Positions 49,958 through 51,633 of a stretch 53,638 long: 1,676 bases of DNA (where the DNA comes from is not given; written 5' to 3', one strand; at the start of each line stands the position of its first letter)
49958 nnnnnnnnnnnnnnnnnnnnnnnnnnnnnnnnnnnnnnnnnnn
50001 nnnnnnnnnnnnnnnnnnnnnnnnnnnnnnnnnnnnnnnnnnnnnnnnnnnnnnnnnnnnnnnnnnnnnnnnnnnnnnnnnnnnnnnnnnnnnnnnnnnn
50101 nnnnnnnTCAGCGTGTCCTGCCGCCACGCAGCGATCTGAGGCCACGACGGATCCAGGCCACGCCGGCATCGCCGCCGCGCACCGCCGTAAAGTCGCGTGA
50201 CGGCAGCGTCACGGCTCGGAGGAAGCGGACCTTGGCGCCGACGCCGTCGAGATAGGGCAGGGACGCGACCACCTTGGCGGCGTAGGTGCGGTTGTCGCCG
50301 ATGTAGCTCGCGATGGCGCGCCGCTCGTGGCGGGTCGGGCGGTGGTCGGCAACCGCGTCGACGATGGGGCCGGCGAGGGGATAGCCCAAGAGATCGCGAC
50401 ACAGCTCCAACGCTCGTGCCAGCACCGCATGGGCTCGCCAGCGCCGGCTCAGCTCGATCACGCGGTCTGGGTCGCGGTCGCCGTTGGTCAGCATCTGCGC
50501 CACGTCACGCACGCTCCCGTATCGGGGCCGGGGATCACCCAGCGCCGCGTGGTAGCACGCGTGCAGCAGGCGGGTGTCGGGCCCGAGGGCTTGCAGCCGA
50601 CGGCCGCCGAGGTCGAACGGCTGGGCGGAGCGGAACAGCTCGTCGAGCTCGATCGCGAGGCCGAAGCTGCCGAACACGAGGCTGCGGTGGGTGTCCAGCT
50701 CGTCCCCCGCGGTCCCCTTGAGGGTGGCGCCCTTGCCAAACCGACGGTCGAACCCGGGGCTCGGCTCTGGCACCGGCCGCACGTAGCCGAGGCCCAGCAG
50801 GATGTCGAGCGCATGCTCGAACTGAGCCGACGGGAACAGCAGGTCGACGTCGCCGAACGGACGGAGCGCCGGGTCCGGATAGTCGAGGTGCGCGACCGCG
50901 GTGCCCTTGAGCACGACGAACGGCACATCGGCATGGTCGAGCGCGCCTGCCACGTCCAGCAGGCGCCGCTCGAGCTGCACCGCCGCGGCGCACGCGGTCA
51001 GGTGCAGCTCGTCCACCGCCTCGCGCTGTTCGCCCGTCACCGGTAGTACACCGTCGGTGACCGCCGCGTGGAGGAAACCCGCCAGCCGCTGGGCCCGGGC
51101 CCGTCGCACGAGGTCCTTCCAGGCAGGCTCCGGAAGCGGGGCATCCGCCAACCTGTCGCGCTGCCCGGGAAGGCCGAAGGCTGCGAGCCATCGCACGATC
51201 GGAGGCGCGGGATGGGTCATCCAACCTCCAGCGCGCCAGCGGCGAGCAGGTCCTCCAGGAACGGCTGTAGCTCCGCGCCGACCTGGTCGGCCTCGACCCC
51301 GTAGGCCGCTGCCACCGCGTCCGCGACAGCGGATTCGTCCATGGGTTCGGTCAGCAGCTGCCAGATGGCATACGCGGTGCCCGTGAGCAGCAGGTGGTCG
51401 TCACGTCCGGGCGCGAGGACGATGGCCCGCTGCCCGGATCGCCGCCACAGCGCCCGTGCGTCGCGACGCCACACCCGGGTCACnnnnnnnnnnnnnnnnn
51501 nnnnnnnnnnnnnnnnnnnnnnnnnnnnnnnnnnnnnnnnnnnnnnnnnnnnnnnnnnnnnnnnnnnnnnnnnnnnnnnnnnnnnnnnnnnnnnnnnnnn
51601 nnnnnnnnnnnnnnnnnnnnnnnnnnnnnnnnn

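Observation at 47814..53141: Orphan RRE cassette (two PqqD-like proteins, an NTP_transf_5 nucleotidyltransferase and a possible P-loop-less HprK-like protein) built into a tyrosine-kinase / glycosyltransferase operon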

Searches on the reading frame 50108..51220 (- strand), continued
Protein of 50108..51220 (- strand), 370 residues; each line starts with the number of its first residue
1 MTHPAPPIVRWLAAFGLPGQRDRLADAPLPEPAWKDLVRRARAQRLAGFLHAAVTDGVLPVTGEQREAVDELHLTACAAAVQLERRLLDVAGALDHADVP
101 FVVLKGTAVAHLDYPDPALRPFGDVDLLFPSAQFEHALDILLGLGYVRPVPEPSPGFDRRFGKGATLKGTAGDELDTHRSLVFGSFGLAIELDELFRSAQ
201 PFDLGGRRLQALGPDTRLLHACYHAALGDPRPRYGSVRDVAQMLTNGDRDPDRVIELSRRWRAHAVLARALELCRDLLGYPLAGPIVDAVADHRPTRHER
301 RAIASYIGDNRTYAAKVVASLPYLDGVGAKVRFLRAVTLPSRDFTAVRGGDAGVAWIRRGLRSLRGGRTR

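Call 66: find_encoding_contigs(protein=P0101, flank=10000, max_places=2)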
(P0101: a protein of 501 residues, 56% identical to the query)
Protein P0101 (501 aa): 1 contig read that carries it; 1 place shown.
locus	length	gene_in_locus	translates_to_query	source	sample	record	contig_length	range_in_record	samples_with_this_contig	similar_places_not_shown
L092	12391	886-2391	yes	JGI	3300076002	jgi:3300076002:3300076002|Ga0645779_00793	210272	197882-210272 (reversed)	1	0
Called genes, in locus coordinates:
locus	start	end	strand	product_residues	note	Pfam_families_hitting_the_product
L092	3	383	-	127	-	?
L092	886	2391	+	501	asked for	PF05402:PqqD (weak), PF14907:NTP_transf_5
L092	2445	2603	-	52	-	-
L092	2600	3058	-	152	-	-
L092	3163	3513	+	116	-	PF05402:PqqD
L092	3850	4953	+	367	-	PF13439:Glyco_transf_4, PF13579:Glyco_trans_4_4, PF20706:GT4-conflict, PF00534:Glycos_transf_1, PF13692:Glyco_trans_1_4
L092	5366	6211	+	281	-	PF13692:Glyco_trans_1_4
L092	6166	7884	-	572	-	-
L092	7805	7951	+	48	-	-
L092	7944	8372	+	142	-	PF00664:ABC_membrane (weak)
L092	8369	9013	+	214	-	-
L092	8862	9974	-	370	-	PF13439:Glyco_transf_4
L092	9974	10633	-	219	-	PF00534:Glycos_transf_1 (weak)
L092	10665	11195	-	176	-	PF13579:Glyco_trans_4_4 (weak)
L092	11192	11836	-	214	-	PF20706:GT4-conflict (weak), PF00534:Glycos_transf_1, PF13692:Glyco_trans_1_4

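Call 80: find_encoding_contigs(protein=P0039, flank=10000, max_places=1)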
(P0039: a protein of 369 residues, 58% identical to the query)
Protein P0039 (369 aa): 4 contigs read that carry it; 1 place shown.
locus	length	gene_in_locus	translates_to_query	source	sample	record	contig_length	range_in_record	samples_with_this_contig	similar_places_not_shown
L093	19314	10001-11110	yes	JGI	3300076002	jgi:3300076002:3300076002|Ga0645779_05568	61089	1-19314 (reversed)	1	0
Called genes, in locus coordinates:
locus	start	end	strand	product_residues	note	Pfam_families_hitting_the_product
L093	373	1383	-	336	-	PF04932:Wzy_C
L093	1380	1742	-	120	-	PF01041:DegT_DnrJ_EryC1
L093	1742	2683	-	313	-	PF01073:3Beta_HSD, PF01370:Epimerase, PF02719:Polysacc_synt_2, PF04321:RmlD_sub_bind, PF05368:NmrA (weak), PF07993:NAD_binding_4 (faint), PF13460:NAD_binding_10, PF16363:GDP_Man_Dehyd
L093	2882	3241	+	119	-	PF02416:TatA_B_E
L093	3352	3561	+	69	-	PF02416:TatA_B_E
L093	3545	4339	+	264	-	PF00902:TatC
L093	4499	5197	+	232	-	PF00196:GerE, PF04545:Sigma70_r4 (faint)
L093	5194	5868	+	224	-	PF00072:Response_reg (faint), PF08281:Sigma70_r4_2 (weak), PF00196:GerE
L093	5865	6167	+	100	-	PF05402:PqqD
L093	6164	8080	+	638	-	PF13727:CoA_binding_3, PF00106:adh_short (weak), PF01370:Epimerase, PF02719:Polysacc_synt_2, PF04321:RmlD_sub_bind, PF08659:KR, PF01073:3Beta_HSD (weak), PF16363:GDP_Man_Dehyd, +1 more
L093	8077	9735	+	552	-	PF09140:MipZ (faint), PF01656:CbiA, PF10609:ParA, PF13614:AAA_31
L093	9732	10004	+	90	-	PF05402:PqqD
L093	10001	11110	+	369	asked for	PF14907:NTP_transf_5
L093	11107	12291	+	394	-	PF13579:Glyco_trans_4_4, PF13439:Glyco_transf_4, PF20706:GT4-conflict (weak), PF00534:Glycos_transf_1, PF13692:Glyco_trans_1_4, PF13524:Glyco_trans_1_2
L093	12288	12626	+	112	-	PF05402:PqqD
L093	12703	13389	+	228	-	-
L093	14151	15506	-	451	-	-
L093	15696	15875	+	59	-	PF01695:IstB_IS21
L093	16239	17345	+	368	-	-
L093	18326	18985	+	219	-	PF00535:Glycos_transf_2, PF10111:Glyco_tranf_2_2, PF13641:Glyco_tranf_2_3 (weak)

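Call 81: find_encoding_contigs(protein=P0073, flank=10000, max_places=1)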
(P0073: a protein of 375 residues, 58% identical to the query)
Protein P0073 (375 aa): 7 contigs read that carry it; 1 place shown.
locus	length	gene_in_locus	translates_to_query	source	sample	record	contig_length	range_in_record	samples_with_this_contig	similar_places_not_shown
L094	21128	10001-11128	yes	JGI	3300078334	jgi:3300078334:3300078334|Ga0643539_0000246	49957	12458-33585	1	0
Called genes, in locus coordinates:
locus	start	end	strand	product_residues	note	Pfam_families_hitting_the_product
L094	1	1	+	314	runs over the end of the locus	PF01073:3Beta_HSD, PF01370:Epimerase, PF02719:Polysacc_synt_2, PF04321:RmlD_sub_bind, PF07993:NAD_binding_4 (faint), PF13460:NAD_binding_10, PF16363:GDP_Man_Dehyd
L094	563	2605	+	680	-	PF13727:CoA_binding_3, PF01073:3Beta_HSD, PF01370:Epimerase, PF02719:Polysacc_synt_2, PF04321:RmlD_sub_bind, PF13460:NAD_binding_10 (weak), PF16363:GDP_Man_Dehyd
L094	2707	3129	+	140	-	-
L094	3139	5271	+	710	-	PF13196:DUF4012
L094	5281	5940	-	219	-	PF01451:LMWPc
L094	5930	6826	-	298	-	-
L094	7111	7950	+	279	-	PF24269:DUF7467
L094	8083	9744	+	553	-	PF01656:CbiA (weak), PF13614:AAA_31 (weak), PF00142:Fer4_NifH (weak)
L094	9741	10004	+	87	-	PF05402:PqqD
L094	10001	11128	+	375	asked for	PF14907:NTP_transf_5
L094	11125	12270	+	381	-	PF13439:Glyco_transf_4, PF13579:Glyco_trans_4_4, PF00534:Glycos_transf_1, PF13692:Glyco_trans_1_4, PF13524:Glyco_trans_1_2 (weak)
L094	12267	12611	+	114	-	PF05402:PqqD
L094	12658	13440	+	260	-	-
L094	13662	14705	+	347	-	PF04932:Wzy_C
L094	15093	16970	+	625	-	PF13727:CoA_binding_3, PF03435:Sacchrp_dh_NADP (faint), PF01073:3Beta_HSD, PF01370:Epimerase, PF02719:Polysacc_synt_2, PF04321:RmlD_sub_bind, PF13460:NAD_binding_10 (weak), PF16363:GDP_Man_Dehyd, +1 more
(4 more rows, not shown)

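Call 83: predict_structure(alignment_id=A4)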
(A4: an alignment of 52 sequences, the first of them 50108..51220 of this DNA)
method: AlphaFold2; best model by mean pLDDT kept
length: 370 residues; sequences in the alignment: 52
mean_pLDDT: 92.8   pTM: 0.92
mean pLDDT of the five models: 92.8, 92.7, 92.6, 92.4, 90.9
residues with pLDDT >= 90: 294; 70-90: 66; 50-70: 5; < 50: 5
segments of 3 or more residues with pLDDT < 50: 1-3
pLDDT, mean of each block of 10 residues (from residue 1): 70 93 89 96 96 96 98 97 97 98 94 96 96 96 96 88 93 94 91 96 97 98 96 96 92 97 97 95 95 96 93 91 94 90 84 82 67
secondary structure, 60 per line:
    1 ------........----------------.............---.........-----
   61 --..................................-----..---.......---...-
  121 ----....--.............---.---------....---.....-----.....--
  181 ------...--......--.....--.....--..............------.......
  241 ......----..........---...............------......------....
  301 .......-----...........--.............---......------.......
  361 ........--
elements in order: H7-14 H31-43 H47-55 H63-96 H107-113 E125-128 H131-143 H157-160 E164-168 E174-178 H192-197 E200-204 E207-211 H214-227 H234-246 H251-260 H264-278 H285-290 H297-307 H313-323 H326-338 H342-347 H354-368

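Call 85: fold_search(model_id=the predicted structure, library=pdb)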
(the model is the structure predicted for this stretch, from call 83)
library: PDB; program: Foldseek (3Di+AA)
matches with E <= 10: 375; with E <= 0.001: 10
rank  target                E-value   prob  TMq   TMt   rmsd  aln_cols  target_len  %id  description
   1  8an4_B                1.1e-05  1.00  0.37  0.67   6.1       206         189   18  MenT1 toxin (rv0078a) from Mycobacterium tuberculosis H37Rv (released 2023-08-02)
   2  5uvd                  7.9e-05  1.00  0.26  0.40  10.0       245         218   15  Crystal structure of an antigenic nucleotidyltransferase-like protein from Paracoccidioides brasiliensis (released 2018-01-31)
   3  4fo1_A                8.8e-05  1.00  0.32  0.68   4.3       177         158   14  Crystal structure of lincosamide antibiotic adenylyltransferase LnuA, apo (released 2012-07-04)
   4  8an5_B                8.8e-05  1.00  0.35  0.65   6.3       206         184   18  MenAT1 toxin-antitoxin complex (rv0078a-rv0078b) from Mycobacterium tuberculosis H37Rv (released 2023-08-02)
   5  8an4_A                1.3e-04  1.00  0.38  0.67   5.8       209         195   18  MenT1 toxin (rv0078a) from Mycobacterium tuberculosis H37Rv (released 2023-08-02)
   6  5kqj_MODEL_1_A        2.8e-04  1.00  0.37  0.67   5.7       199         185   18  Solution Structure of Antibiotic-Resistance Factor ANT(2'')-Ia Reveals Substrate-Regulated Conformation Dynami (released 2017-07-12)
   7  5cfu                  3.8e-04  1.00  0.36  0.69   4.6       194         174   15  Crystal Structure of ANT(2")-Ia in complex with adenylyl-2"-tobramycin (released 2016-07-20)
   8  4wqk                  5.8e-04  1.00  0.29  0.56   9.4       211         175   15  Crystal structure of aminoglycoside nucleotidylyltransferase ANT(2")-Ia, apo form (released 2014-11-12)
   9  4xje                  6.1e-04  1.00  0.36  0.70   4.6       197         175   15  CRYSTAL STRUCTURE OF ANT(2") IN COMPLEX WITH AMP AND TOBRAMYCIN (released 2016-01-20)
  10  5cfs                  8.4e-04  1.00  0.36  0.70   4.6       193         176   16  Crystal Structure of ANT(2")-Ia in complex with AMPCPP and tobramycin (released 2016-03-16)
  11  2ewr                  1.4e-03  1.00  0.28  0.62   3.8       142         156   13  Crystal structure of a putative nucleotidyltransferase (tm1012) from Thermotoga maritima at 1.60 A resolution (released 2005-12-06)
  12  2fcl                  1.7e-03  1.00  0.29  0.63   4.8       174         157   13  Crystal structure of a putative nucleotidyltransferase (tm1012) from Thermotoga maritima at 1.35 A resolution (released 2006-03-14)
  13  7c46                  9.4e-03  0.96  0.31  0.38  11.1       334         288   13  Crystal Structure of Rv1045 toxin point variant K189A (released 2021-05-26)
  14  5hc9_A                1.1e-02  0.75  0.21  0.19  15.9       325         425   12  Thermotoga maritima CCA-adding enzyme complexed with tRNA_CCA (released 2016-04-27)
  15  4hx0                  1.2e-02  1.00  0.26  0.55   4.4       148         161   13  Crystal structure of a putative nucleotidyltransferase (TM1012) from Thermotoga maritima at 1.87 A resolution (released 2013-09-11)
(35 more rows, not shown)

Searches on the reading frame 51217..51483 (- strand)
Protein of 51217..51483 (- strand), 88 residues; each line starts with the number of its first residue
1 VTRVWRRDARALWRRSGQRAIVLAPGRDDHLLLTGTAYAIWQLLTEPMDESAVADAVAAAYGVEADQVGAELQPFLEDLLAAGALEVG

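Call 3: search_protein_families(library=pfam, proteins=[window:51217-51483:-], max_evalue=0.1)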
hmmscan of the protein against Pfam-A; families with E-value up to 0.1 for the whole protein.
window:51217-51483:- (88 aa): 1 family
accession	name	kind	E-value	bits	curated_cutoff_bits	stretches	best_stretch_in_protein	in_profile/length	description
PF05402.18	PqqD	-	8.2e-12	45.7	23.4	1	21-84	3-66/67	Coenzyme PQQ synthesis protein D (PqqD)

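Call 4: search_protein_families(library=ncbifam, proteins=[window:51217-51483:-], max_evalue=0.1)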
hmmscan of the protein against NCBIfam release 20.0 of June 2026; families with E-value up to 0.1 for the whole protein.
window:51217-51483:- (88 aa): 3 families
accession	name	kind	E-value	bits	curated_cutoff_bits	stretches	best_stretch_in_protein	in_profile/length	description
TIGR04353.1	PqqD_rel_X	equivalog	0.00017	22.5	35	1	32-83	17-71/74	HPr-rel-A system PqqD family peptide chaperone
NF033536.1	lasso_PqqD_Bac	exception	0.00026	21.1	80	1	39-83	40-84/88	lasso peptide biosynthesis PqqD family chaperone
NF033530.1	lasso_PqqD_Strm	exception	0.0007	19.8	70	1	32-83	25-76/78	lasso peptide biosynthesis PqqD family chaperone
